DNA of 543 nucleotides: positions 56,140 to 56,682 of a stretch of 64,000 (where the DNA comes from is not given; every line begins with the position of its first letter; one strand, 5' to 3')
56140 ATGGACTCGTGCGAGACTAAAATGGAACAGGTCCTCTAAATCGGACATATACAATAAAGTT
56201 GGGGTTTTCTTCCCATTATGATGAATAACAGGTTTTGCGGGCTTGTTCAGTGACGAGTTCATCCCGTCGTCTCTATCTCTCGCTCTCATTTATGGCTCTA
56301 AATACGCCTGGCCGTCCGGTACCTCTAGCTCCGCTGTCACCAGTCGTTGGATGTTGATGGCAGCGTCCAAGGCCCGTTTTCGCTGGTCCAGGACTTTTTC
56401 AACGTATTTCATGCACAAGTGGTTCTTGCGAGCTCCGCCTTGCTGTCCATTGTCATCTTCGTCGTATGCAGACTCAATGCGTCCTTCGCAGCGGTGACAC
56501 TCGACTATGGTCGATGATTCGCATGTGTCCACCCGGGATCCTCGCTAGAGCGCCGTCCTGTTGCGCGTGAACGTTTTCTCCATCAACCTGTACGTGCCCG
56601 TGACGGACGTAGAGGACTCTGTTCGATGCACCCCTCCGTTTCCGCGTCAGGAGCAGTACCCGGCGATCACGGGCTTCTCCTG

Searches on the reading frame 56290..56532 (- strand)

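Call 45: search_protein_families(library=pfam, proteins=[window:56290-56532:-], max_evalue=10)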
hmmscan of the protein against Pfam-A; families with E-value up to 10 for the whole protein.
window:56290-56532:- (80 aa): 1 family
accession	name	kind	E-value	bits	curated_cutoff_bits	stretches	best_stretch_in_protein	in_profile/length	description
PF00403.32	HMA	-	0.15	12.9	24.8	0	10-22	7-19/62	Heavy-metal-associated domain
